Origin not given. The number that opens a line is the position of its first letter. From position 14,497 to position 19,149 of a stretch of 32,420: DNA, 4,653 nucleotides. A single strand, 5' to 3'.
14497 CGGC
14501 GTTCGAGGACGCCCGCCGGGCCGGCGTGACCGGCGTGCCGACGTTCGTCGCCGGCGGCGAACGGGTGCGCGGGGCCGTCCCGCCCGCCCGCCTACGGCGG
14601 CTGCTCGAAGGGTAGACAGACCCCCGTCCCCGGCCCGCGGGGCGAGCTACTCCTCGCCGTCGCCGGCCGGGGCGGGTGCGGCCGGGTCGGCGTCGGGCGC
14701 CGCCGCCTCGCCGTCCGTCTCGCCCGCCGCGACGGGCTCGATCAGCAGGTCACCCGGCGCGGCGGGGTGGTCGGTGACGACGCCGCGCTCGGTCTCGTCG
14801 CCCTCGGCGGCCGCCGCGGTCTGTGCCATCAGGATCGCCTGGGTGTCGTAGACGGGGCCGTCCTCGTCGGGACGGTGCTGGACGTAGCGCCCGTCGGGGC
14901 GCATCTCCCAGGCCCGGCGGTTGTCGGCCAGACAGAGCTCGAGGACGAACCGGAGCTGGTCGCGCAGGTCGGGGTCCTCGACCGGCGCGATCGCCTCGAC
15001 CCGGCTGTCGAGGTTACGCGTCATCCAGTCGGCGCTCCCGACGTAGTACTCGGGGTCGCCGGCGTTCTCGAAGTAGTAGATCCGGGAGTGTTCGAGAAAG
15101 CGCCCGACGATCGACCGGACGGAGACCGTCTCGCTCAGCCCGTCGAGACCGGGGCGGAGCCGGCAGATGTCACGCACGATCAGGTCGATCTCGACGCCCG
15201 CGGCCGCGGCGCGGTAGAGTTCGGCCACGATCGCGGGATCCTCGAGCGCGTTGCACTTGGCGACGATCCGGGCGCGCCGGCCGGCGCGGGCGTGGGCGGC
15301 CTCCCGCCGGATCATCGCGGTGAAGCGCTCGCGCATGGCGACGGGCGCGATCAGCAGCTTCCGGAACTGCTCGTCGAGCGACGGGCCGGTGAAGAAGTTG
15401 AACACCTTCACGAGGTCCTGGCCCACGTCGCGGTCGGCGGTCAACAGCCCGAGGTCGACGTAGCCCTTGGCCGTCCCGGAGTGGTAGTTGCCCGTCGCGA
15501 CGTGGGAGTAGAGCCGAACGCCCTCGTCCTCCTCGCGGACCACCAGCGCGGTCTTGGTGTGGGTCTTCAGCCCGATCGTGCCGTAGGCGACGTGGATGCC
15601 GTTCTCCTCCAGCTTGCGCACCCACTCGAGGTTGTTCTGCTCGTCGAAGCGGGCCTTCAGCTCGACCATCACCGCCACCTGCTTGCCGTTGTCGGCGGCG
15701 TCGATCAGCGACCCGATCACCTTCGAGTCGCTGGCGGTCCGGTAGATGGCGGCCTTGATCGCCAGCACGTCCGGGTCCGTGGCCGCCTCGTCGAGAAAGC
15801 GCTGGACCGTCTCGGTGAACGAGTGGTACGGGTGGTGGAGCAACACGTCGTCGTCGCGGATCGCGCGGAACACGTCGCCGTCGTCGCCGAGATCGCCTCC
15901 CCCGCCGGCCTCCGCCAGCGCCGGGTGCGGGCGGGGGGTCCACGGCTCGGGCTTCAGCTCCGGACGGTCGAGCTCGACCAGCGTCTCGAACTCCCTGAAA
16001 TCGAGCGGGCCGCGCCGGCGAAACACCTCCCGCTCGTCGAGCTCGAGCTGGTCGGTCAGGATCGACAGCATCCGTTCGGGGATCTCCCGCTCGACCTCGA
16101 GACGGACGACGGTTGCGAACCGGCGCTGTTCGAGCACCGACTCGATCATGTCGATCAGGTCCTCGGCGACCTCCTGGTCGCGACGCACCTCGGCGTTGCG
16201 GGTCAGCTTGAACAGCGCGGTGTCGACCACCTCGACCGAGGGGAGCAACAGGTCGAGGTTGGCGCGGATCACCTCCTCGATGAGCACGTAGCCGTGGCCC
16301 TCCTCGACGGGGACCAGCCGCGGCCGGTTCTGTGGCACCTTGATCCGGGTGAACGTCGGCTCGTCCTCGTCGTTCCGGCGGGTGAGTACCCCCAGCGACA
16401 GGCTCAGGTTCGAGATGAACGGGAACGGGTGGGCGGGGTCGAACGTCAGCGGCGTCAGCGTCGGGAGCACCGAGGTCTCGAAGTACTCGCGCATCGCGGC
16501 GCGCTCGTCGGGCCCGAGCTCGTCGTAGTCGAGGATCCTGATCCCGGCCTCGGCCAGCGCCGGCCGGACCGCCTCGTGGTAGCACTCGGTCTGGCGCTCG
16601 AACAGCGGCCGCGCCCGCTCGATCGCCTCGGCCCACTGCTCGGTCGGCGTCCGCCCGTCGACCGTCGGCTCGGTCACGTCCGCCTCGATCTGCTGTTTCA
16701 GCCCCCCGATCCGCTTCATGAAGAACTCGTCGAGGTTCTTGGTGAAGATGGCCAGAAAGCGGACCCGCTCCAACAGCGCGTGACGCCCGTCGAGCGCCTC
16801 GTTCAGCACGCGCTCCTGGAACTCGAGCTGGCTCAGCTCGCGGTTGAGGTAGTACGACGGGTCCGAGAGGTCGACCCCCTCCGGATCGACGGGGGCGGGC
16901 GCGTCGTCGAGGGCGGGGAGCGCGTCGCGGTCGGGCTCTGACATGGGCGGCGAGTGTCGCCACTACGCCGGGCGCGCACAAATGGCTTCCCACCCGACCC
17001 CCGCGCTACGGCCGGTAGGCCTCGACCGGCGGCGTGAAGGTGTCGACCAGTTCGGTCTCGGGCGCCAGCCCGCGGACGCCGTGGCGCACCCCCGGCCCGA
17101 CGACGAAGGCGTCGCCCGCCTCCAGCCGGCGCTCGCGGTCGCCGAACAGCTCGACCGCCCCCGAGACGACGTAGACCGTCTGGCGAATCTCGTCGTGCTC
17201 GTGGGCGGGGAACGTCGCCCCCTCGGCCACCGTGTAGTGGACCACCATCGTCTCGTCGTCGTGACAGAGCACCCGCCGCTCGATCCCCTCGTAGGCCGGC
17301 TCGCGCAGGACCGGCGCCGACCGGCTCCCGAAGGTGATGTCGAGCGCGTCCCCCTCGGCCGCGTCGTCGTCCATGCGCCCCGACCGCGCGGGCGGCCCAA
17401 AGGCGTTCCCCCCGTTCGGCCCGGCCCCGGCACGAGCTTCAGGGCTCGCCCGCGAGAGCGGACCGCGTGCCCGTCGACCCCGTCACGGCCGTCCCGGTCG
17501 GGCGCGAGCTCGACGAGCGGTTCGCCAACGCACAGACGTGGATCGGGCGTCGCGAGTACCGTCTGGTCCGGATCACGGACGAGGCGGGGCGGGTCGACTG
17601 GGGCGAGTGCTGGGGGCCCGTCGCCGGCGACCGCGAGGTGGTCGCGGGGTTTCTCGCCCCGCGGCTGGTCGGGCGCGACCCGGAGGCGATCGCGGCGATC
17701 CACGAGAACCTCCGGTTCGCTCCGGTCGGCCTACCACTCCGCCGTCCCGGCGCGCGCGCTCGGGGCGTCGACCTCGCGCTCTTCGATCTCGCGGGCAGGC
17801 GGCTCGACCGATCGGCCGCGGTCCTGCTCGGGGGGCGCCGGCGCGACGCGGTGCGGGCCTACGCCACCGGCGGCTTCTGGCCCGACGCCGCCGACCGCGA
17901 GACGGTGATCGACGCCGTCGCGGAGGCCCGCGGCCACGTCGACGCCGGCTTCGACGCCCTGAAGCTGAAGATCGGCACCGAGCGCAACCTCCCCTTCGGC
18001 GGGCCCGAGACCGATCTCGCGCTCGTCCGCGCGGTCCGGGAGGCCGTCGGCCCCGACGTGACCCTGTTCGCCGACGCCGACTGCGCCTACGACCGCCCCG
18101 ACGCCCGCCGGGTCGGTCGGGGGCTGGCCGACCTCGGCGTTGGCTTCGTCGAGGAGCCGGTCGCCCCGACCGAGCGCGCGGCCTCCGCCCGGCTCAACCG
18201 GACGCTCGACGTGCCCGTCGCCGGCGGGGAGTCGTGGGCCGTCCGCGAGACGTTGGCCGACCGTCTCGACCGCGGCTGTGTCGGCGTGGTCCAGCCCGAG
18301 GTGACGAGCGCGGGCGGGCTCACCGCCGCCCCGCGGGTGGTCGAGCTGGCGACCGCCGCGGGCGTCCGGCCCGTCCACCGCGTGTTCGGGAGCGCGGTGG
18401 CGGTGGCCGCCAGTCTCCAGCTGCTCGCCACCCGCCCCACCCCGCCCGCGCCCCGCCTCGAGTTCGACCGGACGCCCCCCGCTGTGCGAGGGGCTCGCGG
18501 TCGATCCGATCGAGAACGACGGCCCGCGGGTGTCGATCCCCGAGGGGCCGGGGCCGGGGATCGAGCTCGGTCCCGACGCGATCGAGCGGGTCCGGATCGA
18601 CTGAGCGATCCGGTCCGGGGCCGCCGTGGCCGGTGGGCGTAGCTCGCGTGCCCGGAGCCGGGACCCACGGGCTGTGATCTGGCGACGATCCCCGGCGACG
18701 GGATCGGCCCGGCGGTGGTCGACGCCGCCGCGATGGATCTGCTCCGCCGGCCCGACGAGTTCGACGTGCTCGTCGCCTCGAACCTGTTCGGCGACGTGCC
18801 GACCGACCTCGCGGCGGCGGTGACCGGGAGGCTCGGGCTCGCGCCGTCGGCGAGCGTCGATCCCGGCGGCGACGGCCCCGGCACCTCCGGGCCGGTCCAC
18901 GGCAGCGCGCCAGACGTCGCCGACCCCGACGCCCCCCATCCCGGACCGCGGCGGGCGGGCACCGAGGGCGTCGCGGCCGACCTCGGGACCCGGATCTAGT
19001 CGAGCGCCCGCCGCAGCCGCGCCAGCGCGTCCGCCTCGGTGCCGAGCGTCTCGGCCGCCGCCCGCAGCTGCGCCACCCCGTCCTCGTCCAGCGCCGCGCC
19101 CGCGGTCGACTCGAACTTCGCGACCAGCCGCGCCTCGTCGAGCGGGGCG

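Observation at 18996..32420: Dense acyl-CoA / dicarboxylate catabolic island whose gene content resembles itaconate-methylsuccinate-type pathways (uncharacterised in archaea)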

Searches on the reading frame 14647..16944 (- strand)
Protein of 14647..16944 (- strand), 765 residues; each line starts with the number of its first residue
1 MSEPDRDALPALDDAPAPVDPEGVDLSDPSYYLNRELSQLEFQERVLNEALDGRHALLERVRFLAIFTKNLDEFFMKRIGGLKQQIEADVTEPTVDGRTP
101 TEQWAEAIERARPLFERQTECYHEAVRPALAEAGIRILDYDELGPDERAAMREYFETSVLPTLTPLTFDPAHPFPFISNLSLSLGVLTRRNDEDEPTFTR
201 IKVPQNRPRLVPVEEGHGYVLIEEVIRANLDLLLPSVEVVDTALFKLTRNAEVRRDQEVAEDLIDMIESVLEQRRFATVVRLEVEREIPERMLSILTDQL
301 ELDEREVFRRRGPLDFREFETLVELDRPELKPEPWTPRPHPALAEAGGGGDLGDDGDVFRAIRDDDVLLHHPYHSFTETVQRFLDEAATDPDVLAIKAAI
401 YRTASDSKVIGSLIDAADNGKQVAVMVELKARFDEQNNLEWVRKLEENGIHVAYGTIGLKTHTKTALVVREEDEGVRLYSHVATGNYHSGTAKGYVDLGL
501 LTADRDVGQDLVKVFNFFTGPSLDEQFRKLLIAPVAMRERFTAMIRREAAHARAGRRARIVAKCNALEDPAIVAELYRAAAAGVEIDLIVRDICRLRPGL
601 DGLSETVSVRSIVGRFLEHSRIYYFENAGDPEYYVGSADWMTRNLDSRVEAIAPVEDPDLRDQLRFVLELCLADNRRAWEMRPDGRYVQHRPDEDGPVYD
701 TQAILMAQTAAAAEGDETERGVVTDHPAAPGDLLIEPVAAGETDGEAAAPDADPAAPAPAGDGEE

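Call 8: search_protein_families(library=pfam, proteins=[window:14647-16944:-], max_evalue=0.01)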
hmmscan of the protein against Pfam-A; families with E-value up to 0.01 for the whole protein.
window:14647-16944:- (765 aa): 6 families
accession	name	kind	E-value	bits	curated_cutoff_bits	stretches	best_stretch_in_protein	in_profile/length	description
PF17941.7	PP_kinase_C_1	-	1.4e-68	230.2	25.7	1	357-521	1-164/167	Polyphosphate kinase C-terminal domain 1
PF13090.12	PP_kinase_C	-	1.4e-68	230.2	25.8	1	530-694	1-165/172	Polyphosphate kinase C-terminal domain 2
PF02503.22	PP_kinase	-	4.3e-55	186.7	31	1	147-319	2-180/183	Polyphosphate kinase middle domain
PF13089.11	PP_kinase_N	-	4.3e-36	123.9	23.8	1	32-137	1-106/107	Polyphosphate kinase N-terminal domain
PF13091.12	PLDc_2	-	3.2e-11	43.6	27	2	567-665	20-125/132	PLD-like domain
PF09565.16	RE_NgoFVII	-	0.0018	18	23.8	1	606-665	81-142/162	NgoFVII restriction endonuclease N-terminal PLD domain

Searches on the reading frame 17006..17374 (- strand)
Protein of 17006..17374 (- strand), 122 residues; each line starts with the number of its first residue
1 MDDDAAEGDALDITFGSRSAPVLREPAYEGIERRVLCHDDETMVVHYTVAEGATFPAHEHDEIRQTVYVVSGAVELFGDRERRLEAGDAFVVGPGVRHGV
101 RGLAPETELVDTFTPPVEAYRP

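Call 8: search_protein_families(library=pfam, proteins=[window:17006-17374:-], max_evalue=0.01)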
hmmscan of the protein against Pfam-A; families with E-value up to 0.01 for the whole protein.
window:17006-17374:- (122 aa): 4 families
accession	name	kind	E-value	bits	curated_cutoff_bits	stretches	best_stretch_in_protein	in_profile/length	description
PF07883.17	Cupin_2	-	1e-11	44.8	27.2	1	46-102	2-58/70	Cupin domain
PF12973.13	Cupin_7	-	1.8e-05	25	27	1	27-109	16-96/105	ChrR Cupin-like domain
PF05899.18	Cupin_3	-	0.0015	18.6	23.5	1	62-96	24-60/74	EutQ-like cupin domain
PF02311.25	AraC_binding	-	0.0027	17.9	21.1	1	51-99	12-60/135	AraC-like ligand binding domain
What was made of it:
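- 17006..17374 (-): Cupin protein; left edge of the island. Pfam Cupin_2 (call 8).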

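Call 39: search_protein_families(library=ncbifam, proteins=[window:17006-17374:-], max_evalue=0.00001)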
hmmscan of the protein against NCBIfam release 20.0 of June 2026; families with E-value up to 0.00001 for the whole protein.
window:17006-17374:- (122 aa): 0 families

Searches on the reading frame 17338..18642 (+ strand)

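Call 8: search_protein_families(library=pfam, proteins=[window:17338-18642:+], max_evalue=0.01)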
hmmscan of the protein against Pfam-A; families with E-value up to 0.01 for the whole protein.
window:17338-18642:+ (434 aa): 2 families
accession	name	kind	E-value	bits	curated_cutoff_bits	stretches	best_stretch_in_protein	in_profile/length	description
PF13378.12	MR_MLE_C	-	5.2e-45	154.3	29.4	1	193-372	2-177/219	Enolase C-terminal domain-like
PF02746.21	MR_MLE_N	-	2.2e-07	31.5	22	1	61-165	15-117/117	Mandelate racemase / muconate lactonizing enzyme, N-terminal domain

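Call 39: search_protein_families(library=ncbifam, proteins=[window:17338-18642:+], max_evalue=0.00001)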
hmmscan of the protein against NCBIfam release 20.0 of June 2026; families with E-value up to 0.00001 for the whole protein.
window:17338-18642:+ (434 aa): 14 families
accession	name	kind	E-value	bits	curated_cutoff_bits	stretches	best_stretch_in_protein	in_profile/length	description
NF040866.1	AraD_Arch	equivalog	3e-35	121.9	650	1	78-361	38-314/372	arabinonate dehydratase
NF047820.1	TalGalacDh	equivalog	8.1e-34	117.1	500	1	103-343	69-299/371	L-talarate/galactarate dehydratase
NF010624.0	PRK14017.1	equivalog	1.1e-33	116.8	311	1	65-364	6-301/382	galactonate dehydratase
NF040790.2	glucon_galact_dh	equivalog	1.4e-29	103.1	750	1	75-365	26-316/390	bifunctional D-gluconate/D-galactonate dehydratase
TIGR02534.1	mucon_cyclo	subfamily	5e-23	81.8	334.95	1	84-367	39-315/368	muconate/chloromuconate family cycloisomerase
NF011968.0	PRK15440.1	equivalog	2.7e-19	69.3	393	1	142-346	127-317/395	L-rhamnonate dehydratase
NF043002.1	HProlDhtase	equivalog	6.5e-17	61.4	500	1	105-362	71-307/366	cis-3-hydroxy-L-proline dehydratase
NF043051.1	ManoateDhtManD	equivalog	1.3e-15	57.2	550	2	229-346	194-311/403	D-mannonate dehydratase ManD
NF011654.0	PRK15072.1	subfamily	2.2e-15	56.4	430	2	229-360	195-328/404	D-galactonate dehydratase family protein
NF042940.1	racemase_DgcA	equivalog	6.2e-14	51.9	400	1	136-360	80-282/323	N-acetyl-D-Glu racemase DgcA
TIGR01927.1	menC_gam_Gplu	equivalog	3.1e-10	39.8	130.55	1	202-370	122-286/307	o-succinylbenzoate synthase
TIGR01928.1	menC_lowGC_arch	equivalog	1.8e-08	33.8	200.65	1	59-342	8-275/325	o-succinylbenzoate synthase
NF002782.0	PRK02901.1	equivalog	4.3e-08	32.5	288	1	204-364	102-256/328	o-succinylbenzoate synthase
NF011708.0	PRK15129.1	equivalog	2.3e-07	30.2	343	1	138-362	85-289/321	L-Ala-D/L-Glu epimerase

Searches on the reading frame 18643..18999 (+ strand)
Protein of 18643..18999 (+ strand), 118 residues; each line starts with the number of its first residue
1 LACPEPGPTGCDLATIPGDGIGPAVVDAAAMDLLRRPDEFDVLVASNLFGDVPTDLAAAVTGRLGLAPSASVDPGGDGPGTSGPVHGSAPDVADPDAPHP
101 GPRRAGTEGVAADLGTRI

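Call 8: search_protein_families(library=pfam, proteins=[window:18643-18999:+], max_evalue=0.01)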
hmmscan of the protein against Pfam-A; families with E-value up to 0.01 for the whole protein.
window:18643-18999:+ (118 aa): 1 family
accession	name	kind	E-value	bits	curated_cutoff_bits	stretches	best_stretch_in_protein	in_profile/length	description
PF00180.25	Iso_dh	-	3.3e-21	76.4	27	1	25-94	218-285/348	Isocitrate/isopropylmalate dehydrogenase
